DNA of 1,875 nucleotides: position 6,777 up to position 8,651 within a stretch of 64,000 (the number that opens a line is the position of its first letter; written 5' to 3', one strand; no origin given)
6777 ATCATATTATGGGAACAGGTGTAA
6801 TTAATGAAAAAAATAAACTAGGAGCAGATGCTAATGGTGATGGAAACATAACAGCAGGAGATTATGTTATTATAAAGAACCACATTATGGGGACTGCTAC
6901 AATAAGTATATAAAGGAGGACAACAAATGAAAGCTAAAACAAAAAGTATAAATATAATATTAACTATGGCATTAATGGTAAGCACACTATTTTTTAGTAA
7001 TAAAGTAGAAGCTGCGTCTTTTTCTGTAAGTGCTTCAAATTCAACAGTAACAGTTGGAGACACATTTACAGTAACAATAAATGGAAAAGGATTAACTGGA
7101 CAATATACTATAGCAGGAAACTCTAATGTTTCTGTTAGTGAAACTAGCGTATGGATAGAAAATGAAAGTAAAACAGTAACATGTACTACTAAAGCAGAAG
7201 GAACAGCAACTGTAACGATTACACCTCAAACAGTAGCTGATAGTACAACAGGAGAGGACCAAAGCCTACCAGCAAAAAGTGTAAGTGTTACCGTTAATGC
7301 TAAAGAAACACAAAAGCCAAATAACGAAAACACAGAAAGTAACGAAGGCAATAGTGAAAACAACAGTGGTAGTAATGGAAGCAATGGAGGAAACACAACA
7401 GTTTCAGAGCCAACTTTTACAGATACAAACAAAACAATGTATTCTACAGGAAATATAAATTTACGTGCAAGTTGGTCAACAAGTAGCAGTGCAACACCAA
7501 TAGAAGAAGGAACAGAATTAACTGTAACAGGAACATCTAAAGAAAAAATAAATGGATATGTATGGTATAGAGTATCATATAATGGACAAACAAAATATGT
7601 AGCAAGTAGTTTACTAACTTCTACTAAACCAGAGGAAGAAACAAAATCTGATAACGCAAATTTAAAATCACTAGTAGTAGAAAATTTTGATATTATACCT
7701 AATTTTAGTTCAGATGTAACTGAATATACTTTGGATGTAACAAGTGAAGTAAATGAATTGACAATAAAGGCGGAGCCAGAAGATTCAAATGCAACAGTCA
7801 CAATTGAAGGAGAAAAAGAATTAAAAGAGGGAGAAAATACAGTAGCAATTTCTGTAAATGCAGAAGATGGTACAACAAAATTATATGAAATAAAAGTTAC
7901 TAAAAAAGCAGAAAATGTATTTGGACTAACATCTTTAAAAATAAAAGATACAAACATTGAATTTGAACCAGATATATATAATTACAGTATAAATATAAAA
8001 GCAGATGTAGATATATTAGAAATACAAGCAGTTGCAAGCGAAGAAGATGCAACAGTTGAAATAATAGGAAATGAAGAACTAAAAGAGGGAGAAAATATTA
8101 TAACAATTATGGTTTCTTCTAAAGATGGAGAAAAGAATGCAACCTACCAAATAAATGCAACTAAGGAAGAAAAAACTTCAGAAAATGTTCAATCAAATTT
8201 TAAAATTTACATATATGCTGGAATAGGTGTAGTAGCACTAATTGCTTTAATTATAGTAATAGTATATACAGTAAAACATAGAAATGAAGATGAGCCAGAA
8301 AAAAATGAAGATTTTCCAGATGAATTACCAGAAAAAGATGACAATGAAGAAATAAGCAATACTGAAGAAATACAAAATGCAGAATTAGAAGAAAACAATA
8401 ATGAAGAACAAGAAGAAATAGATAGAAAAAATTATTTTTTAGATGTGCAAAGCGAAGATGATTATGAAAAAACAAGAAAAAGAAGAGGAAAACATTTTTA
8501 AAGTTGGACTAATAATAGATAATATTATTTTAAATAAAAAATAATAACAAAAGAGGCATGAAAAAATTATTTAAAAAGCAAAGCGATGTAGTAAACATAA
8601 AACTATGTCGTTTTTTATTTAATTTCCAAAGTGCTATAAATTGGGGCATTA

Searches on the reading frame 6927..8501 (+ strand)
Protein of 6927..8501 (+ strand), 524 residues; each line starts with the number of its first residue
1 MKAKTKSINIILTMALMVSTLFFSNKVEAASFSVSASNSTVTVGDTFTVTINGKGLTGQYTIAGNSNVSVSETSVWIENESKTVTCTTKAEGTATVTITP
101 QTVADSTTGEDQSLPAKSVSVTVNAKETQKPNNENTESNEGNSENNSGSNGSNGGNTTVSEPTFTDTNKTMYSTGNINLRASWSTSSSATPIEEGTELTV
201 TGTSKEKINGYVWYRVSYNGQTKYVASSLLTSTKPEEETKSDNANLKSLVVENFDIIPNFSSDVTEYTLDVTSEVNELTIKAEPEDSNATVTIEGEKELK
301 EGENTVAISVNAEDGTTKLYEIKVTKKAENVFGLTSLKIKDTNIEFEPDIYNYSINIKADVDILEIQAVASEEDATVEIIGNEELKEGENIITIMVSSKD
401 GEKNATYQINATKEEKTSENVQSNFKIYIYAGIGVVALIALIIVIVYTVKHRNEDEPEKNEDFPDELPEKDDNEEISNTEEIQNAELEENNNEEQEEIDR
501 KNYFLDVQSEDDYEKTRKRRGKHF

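Call 43: search_protein_families(library=pfam, proteins=[window:6927-8501:+], max_evalue=0.00001)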
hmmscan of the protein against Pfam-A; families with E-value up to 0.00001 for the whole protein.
window:6927-8501:+ (524 aa): 1 family
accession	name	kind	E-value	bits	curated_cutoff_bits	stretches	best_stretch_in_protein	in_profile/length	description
PF12733.13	Cadherin-like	-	4.8e-23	81.8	24.2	2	246-326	1-88/89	Cadherin-like beta sandwich domain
